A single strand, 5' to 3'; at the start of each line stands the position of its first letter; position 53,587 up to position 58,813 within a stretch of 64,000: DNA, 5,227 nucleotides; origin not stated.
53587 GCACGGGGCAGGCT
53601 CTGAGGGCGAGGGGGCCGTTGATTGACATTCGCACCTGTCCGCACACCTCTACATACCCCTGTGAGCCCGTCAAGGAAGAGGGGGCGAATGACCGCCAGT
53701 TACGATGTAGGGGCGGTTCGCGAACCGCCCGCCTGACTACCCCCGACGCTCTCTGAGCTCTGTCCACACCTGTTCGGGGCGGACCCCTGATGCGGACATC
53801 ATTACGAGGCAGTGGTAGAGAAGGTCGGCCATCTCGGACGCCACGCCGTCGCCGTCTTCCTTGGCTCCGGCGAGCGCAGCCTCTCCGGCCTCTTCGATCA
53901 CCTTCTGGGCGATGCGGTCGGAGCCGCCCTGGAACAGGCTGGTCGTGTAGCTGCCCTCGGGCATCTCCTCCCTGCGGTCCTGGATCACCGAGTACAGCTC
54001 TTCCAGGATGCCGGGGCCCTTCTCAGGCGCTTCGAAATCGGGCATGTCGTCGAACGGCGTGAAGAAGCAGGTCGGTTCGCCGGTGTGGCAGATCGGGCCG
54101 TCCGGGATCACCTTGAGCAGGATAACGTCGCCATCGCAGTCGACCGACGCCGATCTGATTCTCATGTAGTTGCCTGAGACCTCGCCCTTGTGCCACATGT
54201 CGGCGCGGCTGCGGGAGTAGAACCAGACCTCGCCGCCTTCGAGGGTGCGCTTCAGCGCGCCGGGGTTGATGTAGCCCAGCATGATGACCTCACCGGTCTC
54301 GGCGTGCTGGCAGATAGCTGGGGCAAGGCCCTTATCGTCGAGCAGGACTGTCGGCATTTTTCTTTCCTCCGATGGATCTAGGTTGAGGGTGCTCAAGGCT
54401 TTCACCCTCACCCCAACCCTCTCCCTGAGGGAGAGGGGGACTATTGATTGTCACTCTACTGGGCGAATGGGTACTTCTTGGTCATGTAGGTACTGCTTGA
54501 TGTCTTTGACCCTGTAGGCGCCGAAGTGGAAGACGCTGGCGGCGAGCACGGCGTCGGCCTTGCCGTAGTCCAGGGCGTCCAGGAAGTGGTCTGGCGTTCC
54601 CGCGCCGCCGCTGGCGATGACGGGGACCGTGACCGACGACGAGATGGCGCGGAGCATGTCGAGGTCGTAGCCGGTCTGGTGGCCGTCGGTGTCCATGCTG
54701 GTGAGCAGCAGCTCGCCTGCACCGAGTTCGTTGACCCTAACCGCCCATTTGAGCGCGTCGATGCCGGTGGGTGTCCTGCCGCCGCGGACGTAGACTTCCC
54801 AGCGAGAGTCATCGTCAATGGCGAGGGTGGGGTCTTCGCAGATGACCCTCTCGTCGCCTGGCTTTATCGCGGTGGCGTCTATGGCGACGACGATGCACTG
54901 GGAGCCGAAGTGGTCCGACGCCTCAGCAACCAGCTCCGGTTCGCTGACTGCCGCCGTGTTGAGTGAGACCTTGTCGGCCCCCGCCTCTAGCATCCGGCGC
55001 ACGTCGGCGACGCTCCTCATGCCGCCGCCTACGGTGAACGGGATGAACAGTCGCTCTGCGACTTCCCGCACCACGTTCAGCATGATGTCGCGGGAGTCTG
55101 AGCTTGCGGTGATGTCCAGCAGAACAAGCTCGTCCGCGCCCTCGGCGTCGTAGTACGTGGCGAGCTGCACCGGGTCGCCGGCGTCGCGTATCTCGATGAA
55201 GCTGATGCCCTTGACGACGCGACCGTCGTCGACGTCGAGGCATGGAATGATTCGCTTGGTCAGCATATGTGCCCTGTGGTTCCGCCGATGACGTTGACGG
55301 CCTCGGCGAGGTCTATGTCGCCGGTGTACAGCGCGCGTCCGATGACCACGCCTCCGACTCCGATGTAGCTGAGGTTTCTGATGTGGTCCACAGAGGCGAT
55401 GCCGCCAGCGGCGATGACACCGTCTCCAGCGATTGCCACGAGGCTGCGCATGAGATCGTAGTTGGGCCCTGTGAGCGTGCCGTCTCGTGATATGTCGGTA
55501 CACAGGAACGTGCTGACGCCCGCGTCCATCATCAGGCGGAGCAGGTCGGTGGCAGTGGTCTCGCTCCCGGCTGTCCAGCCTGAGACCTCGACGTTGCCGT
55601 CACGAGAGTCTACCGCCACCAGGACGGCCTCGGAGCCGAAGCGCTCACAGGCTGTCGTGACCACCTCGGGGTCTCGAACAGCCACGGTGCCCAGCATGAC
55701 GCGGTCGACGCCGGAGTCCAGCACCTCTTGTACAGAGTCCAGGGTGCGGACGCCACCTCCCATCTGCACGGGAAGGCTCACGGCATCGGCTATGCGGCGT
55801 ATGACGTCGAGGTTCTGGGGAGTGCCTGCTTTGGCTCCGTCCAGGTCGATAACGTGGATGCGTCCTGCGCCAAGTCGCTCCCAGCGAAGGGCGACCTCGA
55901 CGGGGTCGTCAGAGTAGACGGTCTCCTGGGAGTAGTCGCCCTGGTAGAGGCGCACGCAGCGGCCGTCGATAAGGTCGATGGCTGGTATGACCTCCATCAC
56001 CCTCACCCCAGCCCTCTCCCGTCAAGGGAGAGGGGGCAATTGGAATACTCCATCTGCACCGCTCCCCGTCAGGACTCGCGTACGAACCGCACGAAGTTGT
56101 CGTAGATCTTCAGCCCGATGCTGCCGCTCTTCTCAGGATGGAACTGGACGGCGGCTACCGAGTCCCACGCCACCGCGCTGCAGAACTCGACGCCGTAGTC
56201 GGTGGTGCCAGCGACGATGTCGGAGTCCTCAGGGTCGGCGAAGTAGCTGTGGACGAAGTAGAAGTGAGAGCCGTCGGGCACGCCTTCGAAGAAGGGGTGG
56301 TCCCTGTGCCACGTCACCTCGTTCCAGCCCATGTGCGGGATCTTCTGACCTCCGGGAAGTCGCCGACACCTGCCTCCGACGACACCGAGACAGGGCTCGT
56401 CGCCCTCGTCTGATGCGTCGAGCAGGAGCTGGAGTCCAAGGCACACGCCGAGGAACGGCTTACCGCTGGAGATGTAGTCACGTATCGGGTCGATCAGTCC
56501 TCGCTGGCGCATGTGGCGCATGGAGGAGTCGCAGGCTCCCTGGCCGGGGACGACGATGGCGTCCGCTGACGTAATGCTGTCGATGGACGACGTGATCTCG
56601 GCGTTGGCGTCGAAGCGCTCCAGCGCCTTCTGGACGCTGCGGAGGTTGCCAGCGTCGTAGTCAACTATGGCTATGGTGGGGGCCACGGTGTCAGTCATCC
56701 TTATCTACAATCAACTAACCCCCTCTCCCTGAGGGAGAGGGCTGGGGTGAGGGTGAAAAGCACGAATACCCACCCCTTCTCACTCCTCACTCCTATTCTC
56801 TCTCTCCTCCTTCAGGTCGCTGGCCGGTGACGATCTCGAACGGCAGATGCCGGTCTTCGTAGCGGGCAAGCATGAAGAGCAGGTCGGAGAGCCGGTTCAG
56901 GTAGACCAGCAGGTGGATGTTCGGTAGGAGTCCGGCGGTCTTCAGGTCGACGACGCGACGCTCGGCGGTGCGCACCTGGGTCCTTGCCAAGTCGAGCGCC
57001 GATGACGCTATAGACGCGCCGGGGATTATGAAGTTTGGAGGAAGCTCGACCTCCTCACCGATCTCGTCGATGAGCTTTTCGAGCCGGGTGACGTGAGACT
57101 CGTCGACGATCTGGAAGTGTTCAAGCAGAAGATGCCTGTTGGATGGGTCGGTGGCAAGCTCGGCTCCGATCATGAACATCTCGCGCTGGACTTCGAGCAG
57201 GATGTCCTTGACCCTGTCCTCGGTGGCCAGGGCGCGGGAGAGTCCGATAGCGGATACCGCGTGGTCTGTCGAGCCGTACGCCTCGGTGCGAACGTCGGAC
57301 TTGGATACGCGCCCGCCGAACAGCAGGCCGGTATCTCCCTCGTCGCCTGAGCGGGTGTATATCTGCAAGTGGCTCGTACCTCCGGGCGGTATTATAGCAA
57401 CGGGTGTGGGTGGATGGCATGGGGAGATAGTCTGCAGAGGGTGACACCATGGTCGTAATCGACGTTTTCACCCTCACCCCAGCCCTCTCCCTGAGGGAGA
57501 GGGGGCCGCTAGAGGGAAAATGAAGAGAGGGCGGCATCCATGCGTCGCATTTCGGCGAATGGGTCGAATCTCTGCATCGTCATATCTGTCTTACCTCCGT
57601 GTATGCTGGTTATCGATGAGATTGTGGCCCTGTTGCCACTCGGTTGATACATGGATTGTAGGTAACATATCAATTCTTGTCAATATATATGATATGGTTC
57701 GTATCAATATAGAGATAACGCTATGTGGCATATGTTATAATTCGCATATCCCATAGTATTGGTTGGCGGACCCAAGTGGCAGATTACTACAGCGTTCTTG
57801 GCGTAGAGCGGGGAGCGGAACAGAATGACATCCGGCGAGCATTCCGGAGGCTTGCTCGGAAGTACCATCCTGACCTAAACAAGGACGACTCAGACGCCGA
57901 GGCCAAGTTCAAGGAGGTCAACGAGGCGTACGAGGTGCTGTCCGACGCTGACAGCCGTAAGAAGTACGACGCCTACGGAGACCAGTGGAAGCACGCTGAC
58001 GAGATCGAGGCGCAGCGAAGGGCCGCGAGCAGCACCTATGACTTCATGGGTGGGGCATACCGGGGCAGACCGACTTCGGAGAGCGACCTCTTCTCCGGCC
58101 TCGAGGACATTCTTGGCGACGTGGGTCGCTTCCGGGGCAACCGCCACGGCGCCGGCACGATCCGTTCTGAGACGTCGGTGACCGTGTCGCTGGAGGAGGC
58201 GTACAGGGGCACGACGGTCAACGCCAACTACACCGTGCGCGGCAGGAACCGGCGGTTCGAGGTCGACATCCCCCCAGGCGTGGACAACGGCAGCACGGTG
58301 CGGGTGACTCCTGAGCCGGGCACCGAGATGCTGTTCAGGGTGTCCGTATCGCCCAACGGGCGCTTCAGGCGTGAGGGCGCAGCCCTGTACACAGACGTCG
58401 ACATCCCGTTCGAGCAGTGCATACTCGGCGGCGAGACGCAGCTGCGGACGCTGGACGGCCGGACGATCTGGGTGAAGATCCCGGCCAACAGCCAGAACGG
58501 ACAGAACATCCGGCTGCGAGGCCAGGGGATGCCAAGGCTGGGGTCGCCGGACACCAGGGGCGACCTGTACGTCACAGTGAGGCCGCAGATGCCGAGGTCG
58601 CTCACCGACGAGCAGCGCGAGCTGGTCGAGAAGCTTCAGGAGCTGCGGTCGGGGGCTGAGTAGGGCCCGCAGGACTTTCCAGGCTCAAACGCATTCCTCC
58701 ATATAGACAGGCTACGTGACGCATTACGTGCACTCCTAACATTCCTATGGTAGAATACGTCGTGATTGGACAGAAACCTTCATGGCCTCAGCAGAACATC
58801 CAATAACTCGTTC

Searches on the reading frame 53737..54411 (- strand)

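Call 61: search_protein_families(library=pfam, proteins=[window:53737-54411:-], max_evalue=0.00001)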
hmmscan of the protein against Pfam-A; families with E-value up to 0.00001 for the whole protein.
window:53737-54411:- (224 aa): 2 families
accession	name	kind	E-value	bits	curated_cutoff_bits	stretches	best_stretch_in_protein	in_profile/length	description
PF01502.23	PRA-CH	-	4.6e-29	100.5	27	1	44-117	1-74/74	Phosphoribosyl-AMP cyclohydrolase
PF01503.22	PRA-PH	-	7.6e-22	78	21.3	1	136-222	1-85/86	Phosphoribosyl-ATP pyrophosphohydrolase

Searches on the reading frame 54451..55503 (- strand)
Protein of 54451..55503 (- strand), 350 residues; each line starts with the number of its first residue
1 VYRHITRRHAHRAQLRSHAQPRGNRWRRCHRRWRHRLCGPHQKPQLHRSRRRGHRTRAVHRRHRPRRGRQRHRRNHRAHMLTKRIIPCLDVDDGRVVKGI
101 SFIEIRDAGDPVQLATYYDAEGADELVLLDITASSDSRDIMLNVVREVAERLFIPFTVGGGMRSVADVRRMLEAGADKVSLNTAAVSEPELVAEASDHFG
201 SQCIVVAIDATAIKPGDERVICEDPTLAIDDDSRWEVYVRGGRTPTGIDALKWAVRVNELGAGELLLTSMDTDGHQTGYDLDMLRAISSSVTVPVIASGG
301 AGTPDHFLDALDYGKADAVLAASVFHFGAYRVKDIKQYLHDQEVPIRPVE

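Call 61: search_protein_families(library=pfam, proteins=[window:54451-55503:-], max_evalue=0.00001)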
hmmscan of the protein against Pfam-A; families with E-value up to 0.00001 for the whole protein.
window:54451-55503:- (350 aa): 3 families
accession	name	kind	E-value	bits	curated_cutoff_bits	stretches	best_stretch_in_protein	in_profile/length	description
PF00977.27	His_biosynth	-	2.3e-80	269.8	23.6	1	84-330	1-227/228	Histidine biosynthesis protein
PF05690.20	ThiG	-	4.1e-07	30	23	0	279-323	162-205/247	Thiazole biosynthesis protein ThiG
PF01207.24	Dus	-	7.2e-07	29.1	20.4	0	111-199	140-230/311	Dihydrouridine synthase (Dus)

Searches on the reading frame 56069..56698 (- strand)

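Call 61: search_protein_families(library=pfam, proteins=[window:56069-56698:-], max_evalue=0.00001)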
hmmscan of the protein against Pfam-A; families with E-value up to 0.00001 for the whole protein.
window:56069-56698:- (209 aa): 3 families
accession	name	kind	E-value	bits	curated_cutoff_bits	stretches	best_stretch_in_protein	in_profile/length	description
PF00117.34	GATase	-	1.9e-20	73.8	22.8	1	14-202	5-186/190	Glutamine amidotransferase class-I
PF01174.25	SNO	-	1e-07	32.5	27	0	17-108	6-97/188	SNO glutamine amidotransferase family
PF07685.20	GATase_3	-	2.3e-06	27.8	27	1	35-94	30-90/196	CobB/CobQ-like glutamine amidotransferase domain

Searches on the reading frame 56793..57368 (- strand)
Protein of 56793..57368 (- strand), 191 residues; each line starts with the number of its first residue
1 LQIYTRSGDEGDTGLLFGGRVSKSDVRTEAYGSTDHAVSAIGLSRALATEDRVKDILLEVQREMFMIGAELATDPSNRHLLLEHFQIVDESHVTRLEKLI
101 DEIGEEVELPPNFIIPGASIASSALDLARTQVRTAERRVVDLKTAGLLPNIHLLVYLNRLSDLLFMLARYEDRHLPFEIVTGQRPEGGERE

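Call 62: search_protein_families(library=pfam, proteins=[window:56793-57368:-], max_evalue=0.00001)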
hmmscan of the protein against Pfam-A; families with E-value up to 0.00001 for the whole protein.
window:56793-57368:- (191 aa): 1 family
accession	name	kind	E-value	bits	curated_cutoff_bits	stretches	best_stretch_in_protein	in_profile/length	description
PF01923.23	Cob_adeno_trans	-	2.7e-49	168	24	1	3-170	1-170/171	Cobalamin adenosyltransferase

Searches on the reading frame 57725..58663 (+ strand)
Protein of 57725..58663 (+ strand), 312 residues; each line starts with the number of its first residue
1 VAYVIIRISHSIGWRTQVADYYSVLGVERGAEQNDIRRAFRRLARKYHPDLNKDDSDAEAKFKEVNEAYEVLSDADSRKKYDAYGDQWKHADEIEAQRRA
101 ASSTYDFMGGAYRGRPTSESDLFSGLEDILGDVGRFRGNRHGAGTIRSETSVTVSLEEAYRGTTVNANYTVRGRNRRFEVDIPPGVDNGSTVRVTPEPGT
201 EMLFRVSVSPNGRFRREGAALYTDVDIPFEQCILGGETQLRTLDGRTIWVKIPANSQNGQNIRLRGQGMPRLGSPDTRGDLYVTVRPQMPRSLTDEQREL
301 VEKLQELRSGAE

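Call 62: search_protein_families(library=pfam, proteins=[window:57725-58663:+], max_evalue=0.00001)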
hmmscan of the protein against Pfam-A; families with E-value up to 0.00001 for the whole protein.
window:57725-58663:+ (312 aa): 2 families
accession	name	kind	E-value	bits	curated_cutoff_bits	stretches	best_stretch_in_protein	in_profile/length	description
PF01556.23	DnaJ_C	-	9.9e-33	113.8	26.6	1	149-290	2-152/152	DnaJ C terminal domain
PF00226.36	DnaJ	-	1.9e-26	92.3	27.8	1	20-82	1-63/63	DnaJ domain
